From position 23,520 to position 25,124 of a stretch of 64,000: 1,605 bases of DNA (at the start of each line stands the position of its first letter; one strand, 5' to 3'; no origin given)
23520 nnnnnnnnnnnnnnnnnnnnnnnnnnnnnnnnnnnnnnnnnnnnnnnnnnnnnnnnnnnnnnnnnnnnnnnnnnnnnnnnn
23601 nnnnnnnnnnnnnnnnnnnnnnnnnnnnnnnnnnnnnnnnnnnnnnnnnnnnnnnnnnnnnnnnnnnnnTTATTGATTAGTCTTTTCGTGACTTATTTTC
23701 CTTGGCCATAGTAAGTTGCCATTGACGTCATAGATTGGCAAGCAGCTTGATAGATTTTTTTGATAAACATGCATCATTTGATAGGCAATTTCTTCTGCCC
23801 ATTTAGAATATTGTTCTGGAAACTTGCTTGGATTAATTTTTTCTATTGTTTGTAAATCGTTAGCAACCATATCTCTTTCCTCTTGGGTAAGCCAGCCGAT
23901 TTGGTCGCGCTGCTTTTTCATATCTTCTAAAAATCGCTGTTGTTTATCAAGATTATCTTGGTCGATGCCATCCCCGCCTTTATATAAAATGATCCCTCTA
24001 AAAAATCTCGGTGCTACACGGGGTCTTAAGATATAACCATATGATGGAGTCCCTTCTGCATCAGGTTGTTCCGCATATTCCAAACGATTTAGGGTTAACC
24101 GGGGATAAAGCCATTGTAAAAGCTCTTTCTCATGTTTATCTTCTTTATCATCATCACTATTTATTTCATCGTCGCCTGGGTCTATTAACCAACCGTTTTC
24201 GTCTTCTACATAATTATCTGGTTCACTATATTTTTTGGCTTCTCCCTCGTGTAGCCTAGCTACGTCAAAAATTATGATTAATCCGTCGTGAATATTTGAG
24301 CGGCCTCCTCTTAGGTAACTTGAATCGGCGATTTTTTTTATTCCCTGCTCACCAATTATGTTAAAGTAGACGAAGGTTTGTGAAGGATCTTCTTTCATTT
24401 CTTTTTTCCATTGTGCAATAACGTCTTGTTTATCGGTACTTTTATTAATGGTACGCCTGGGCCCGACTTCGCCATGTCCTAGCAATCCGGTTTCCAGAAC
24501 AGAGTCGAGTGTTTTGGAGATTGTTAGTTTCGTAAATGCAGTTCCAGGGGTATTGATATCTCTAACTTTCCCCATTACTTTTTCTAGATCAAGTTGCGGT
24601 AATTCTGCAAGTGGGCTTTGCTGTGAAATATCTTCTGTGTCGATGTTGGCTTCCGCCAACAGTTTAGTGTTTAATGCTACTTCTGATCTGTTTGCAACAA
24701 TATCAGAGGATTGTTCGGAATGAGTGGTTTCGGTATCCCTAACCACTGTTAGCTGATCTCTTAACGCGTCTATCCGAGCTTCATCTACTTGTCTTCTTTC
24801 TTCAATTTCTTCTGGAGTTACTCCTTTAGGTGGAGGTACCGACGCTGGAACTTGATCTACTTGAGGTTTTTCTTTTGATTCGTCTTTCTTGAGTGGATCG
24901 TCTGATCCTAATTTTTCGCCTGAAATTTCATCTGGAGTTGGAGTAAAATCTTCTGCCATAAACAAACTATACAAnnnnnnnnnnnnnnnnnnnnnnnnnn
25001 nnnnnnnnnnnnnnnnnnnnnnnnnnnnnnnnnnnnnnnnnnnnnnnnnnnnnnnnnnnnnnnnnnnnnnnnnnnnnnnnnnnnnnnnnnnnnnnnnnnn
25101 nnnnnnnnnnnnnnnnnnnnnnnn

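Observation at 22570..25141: IS481-family element abutting a single-gene cargo bracketed by roughly 26-bp direct repeats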

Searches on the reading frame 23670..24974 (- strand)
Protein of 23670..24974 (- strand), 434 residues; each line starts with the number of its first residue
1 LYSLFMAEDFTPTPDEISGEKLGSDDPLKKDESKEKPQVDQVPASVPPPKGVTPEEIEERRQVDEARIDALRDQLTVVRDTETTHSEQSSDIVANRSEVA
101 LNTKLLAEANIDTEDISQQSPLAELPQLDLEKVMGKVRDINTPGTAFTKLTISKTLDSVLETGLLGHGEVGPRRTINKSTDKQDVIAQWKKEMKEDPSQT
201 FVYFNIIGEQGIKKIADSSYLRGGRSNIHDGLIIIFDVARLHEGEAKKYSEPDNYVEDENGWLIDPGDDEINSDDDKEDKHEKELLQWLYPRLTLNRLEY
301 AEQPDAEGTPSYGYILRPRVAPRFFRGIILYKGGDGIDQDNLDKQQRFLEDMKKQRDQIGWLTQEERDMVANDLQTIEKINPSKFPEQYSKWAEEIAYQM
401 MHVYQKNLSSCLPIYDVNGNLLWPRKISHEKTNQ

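Call 6: search_protein_families(library=pfam, proteins=[window:23670-24974:-], max_evalue=0.1)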
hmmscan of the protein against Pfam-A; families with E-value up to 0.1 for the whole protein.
window:23670-24974:- (434 aa): 1 family
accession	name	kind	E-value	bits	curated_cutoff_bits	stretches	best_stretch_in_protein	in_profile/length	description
PF12436.14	USP7_ICP0_bdg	-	0.012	15.5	27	1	175-257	84-164/241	ICP0-binding domain of Ubiquitin-specific protease 7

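Call 7: search_protein_families(library=ncbifam, proteins=[window:23670-24974:-], max_evalue=0.1)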
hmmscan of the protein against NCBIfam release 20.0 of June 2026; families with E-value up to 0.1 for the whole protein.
window:23670-24974:- (434 aa): 0 families

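Call 9: find_homologous_proteins(query=window:23670-24974:-)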
Query window:23670-24974:- (434 aa): 2 proteins with E <= 0.001 among 4708 candidates.
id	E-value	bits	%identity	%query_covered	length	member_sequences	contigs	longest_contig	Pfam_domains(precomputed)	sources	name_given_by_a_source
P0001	1.0e-285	965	100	99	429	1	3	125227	-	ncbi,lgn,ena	-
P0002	1.2e-6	46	25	65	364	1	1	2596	-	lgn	-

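Call 10: find_encoding_contigs(protein=P0001, flank=10000, max_places=6)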
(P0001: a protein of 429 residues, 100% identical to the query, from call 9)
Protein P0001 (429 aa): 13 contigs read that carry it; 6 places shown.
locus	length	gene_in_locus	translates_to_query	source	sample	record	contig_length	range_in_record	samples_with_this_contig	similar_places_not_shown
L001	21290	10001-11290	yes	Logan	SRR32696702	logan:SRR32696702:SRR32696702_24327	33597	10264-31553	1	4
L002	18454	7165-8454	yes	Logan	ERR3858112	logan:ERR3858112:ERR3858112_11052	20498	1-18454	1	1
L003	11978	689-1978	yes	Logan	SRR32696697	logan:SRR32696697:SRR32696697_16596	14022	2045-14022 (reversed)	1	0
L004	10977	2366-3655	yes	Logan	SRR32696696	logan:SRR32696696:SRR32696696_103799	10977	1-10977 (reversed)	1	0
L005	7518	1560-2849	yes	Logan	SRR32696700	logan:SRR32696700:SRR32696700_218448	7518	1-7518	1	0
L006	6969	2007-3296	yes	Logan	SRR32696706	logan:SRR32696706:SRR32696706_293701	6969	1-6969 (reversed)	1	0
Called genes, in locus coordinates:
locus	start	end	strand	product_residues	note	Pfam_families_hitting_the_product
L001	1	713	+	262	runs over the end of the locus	PF13367:PrsW-protease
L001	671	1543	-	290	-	PF02899:Phage_int_SAM_1, PF13495:Phage_int_SAM_4, PF00589:Phage_integrase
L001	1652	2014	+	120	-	PF04977:DivIC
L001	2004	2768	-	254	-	PF17957:Big_7 (weak)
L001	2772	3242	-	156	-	-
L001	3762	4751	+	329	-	PF01595:CNNM, PF00571:CBS (faint)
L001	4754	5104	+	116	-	PF01588:tRNA_bind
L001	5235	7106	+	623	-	PF06480:FtsH_ext (weak), PF00004:AAA, PF07728:AAA_5 (faint), PF17862:AAA_lid_3, PF01434:Peptidase_M41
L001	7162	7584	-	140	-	PF02310:B12-binding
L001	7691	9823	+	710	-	PF02739:5_3_exonuc_N, PF01367:5_3_exonuc, PF00476:DNA_pol_A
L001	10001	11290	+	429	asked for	-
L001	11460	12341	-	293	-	PF13384:HTH_23 (faint), PF00665:rve, PF13683:rve_3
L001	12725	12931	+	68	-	-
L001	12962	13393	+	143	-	-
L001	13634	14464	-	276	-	PF00188:CAP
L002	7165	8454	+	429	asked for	-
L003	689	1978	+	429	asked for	-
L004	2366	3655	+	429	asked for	-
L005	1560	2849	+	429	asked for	-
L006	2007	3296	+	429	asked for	-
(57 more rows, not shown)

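Call 27: search_protein_representatives(protein=P0001)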
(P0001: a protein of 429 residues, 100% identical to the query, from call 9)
Query: 429 residues. Proteins with E-value up to 0.001 (for the whole library): 301; up to 1e-10: 57; up to 1e-30: 1. The best 150 are listed.
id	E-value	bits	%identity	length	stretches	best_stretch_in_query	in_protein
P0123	1.3e-36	142.8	79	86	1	347-427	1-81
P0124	3.6e-20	88.6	34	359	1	113-428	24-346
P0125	6.1e-19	84.6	34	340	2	295-427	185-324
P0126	4.5e-18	81.7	28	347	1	112-428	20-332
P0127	5.9e-17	78.1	37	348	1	101-426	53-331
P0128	2.1e-15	72.9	35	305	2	304-425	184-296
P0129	4.0e-15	72.0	46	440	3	106-206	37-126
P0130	6.4e-15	71.4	32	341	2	305-427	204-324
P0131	1.1e-14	70.5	34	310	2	301-427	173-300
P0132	1.4e-14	70.3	33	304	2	114-342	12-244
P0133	2.2e-14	69.6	31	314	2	306-427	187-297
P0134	2.4e-14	69.4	31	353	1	120-426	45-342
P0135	3.9e-14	68.8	29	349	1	115-427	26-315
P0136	4.4e-14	68.6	31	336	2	296-428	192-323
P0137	7.4e-14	67.9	29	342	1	108-427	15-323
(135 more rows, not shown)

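Call 32: find_homologous_proteins(query=A1, max_evalue=0.00001)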
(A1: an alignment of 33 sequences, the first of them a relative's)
Query A1 (33 sequences) (429 aa, profile of the alignment): 3 proteins with E <= 0.00001 among 8000 candidates.
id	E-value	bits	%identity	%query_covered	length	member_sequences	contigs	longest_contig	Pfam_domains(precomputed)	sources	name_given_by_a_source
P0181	8.9e-77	277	24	71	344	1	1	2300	-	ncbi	-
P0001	1.9e-62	230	100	100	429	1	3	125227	-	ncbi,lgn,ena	-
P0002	9.8e-40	155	25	66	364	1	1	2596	-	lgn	-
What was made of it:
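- Tried and rejected: It recovered only three family members (call 32).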

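Call 33: search_solved_structures(query=A1, max_evalue=1)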
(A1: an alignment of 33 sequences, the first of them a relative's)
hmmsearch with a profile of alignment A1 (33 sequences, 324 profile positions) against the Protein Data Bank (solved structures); distinct sequences matched with E-value up to 1: 0.

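Call 36: find_related_loci(query=A1, collection=viral_contigs, flank=5000)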
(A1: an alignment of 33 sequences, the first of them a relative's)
Query A1 (429 aa) in viral_contigs; peptide patterns used: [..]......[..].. (x = any residue, [..] = any of these).
156 stretches matched a pattern, but none encodes a relative of the query by tblastn (E <= 1e-3).
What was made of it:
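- Tried and rejected: The gene family is absent from viral contigs (call 36).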

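Call 41: find_related_loci(query=A2, collection=metagenome_contigs, flank=6000)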
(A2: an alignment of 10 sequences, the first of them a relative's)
Query A2 (429 aa) in metagenome_contigs; peptide patterns used: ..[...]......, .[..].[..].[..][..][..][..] (x = any residue, [..] = any of these).
600 stretches matched a pattern (row limit reached: there are more); 32 encode a relative of the query (tblastn E <= 1e-3); 32 distinct loci.
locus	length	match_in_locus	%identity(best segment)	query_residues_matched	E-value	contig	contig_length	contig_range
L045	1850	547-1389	30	102-429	1e-24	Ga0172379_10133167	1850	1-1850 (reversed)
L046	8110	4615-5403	30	115-429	2e-20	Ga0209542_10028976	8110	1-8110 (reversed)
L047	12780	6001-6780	25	125-425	1e-18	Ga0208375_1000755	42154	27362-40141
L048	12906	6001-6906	26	119-426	4e-18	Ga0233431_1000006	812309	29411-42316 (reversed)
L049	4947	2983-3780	26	118-429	4e-18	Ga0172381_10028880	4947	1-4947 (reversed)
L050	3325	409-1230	28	125-425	2e-17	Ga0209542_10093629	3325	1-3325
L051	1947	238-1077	27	125-429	1e-16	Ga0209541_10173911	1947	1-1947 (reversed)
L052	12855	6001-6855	27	125-429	2e-16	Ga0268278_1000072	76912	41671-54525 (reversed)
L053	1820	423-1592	31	108-429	1e-15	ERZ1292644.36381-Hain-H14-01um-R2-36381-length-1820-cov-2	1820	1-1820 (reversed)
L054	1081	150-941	26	125-423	3e-15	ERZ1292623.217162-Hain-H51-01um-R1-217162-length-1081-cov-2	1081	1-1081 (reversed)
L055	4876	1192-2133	26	108-429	7e-13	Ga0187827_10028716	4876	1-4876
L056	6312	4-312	34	314-426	1e-12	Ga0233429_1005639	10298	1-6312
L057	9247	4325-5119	24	113-427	1e-12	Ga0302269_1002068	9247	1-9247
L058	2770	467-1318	24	110-429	2e-12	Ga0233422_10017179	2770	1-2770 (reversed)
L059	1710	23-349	28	307-426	6e-12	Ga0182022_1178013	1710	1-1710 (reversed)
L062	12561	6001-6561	27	125-324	3e-10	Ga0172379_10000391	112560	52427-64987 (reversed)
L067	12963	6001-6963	24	112-429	3e-7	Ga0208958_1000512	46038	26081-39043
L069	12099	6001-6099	55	398-429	2e-6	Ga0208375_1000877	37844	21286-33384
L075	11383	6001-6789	22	109-429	1e-7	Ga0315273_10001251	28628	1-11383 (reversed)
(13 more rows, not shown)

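Call 50: predict_structure(alignment_id=A1)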
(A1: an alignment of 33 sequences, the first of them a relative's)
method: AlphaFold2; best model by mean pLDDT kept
length: 429 residues; sequences in the alignment: 33
mean_pLDDT: 68.4   pTM: 0.58
mean pLDDT of the five models: 68.4, 68.3, 67.0, 66.4, 65.6
residues with pLDDT >= 90: 122; 70-90: 94; 50-70: 80; < 50: 133
segments of 3 or more residues with pLDDT < 50: 1-4, 6-8, 10-20, 22-38, 82-98, 103-114, 165-170, 241-247, 261-305
pLDDT, mean of each block of 10 residues (from residue 1): 43 41 46 45 67 92 91 66 44 48 43 54 95 95 80 93 57 73 89 87 90 74 78 76 47 59 32 41 34 30 56 91 83 57 73 73 66 62 92 95 97 95 92
secondary structure, 60 per line:
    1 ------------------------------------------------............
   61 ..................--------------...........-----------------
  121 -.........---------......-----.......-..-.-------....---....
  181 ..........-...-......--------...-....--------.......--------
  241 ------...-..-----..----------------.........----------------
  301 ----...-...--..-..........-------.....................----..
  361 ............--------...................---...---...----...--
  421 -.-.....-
elements in order: H49-78 H93-103 H122-130 E140-145 H151-157 H170-173 H177-190 E196-201 H214-217 E226-232 H276-284 E309-311 E320-326 H334-354 H359-372 H381-399 E409-411 E416-418 H424-428

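Call 53: fold_search(model_id=the predicted structure, library=pdb)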
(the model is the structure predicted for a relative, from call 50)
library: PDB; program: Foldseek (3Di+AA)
matches with E <= 10: 15; with E <= 0.001: 0
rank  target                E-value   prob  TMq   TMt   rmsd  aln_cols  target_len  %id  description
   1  8s2m_B                1.8e-01  0.41  0.11  0.32   8.9        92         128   14  Xenorhabdus bovienii Rhs C-terminal toxin TreX complex with TriX immunity protein (released 2024-12-04)
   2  5h6l_B                4.8e+00  0.04  0.12  0.21  15.8       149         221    7  DNA targeting ADP-ribosyltransferase Pierisin-1 in complex with beta-NAD+ (released 2017-08-09)
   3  4mok_B                5.7e+00  0.01  0.07  0.05  15.6       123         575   12  Pyranose 2-oxidase H167A mutant soaked with 3-fluorinated galactose (not bound) (released 2014-02-05)
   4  1tii_A                6.4e+00  0.08  0.17  0.36   9.6       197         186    9  ESCHERICHIA COLI HEAT LABILE ENTEROTOXIN TYPE IIB (released 1996-08-17)
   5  5h6n_C                6.4e+00  0.02  0.11  0.18  15.9       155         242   10  DNA targeting ADP-ribosyltransferase Pierisin-1, autoinhibitory form (released 2017-08-09)
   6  4ne0_A                6.8e+00  0.01  0.06  0.07  15.4        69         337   13  Crystal structure of non-heme iron oxygenase OrfP D157A mutant in complex with (3S)-hydroxy-L-Arg (released 2014-06-18)
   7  6n2w_B                7.7e+00  0.01  0.05  0.04  15.7       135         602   10  The structure of Stable-5-Lipoxygenase bound to NDGA (released 2020-05-13)
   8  5xtm_A                8.1e+00  0.01  0.07  0.16  10.7        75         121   15  Crystal structure of PhoRpp38 bound to a K-turn in P12.2 helix (released 2018-02-07)
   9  2iuj                  8.1e+00  0.00  0.06  0.04  15.1       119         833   15  Crystal Structure of Soybean Lipoxygenase-B (released 2006-10-11)
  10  4rub_S                8.6e+00  0.01  0.07  0.17  17.2       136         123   15  A CRYSTAL FORM OF RIBULOSE-1,5-BISPHOSPHATE CARBOXYLASE(SLASH)OXYGENASE FROM NICOTIANA TABACUM IN THE ACTIVATED STATE (released 1992-10-15)
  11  8hku_L7A1             9.1e+00  0.01  0.07  0.17  11.0        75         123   16  Cryo-EM Structures and Translocation Mechanism of Crenarchaeota Ribosome (released 2023-08-16)
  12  8j07_g                9.1e+00  0.01  0.08  0.07  25.3       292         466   12  96nm repeat of human respiratory doublet microtubule and associated axonemal complexes (released 2023-07-26)
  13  7ozq_B                9.7e+00  0.01  0.07  0.16  11.1        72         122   14  Crystal structure of archaeal L7Ae bound to eukaryotic kink-loop (released 2021-10-27)
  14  4m2i_B                9.7e+00  0.01  0.06  0.08  12.7        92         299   13  Crystal structure of non-heme iron oxygenase OrfP in complex with Fe (released 2014-06-25)
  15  4m23_A                9.7e+00  0.01  0.04  0.05  14.8        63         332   16  Crystal structure of non-heme iron oxygenase OrfP (released 2014-06-18)

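Call 54: search_protein_families(library=phrogs, proteins=[P0001], max_evalue=0.01)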
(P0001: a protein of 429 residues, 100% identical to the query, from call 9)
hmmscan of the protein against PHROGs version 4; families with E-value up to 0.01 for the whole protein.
P0001 (429 aa): 0 families

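Call 55: search_protein_families(library=padloc, proteins=[P0001], max_evalue=0.01)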
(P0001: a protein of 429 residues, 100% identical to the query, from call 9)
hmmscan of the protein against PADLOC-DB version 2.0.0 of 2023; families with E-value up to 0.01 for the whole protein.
P0001 (429 aa): 0 families
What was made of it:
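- Checked: It has no hit in Pfam, NCBIfam, PHROGs, PADLOC or PDB sequences (calls 6, 7, 33, 54, 55).
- Tried and rejected: Pfam, NCBIfam, PHROGs, PADLOC and a PDB sequence profile all gave nothing (calls 6, 7, 33, 54, 55).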
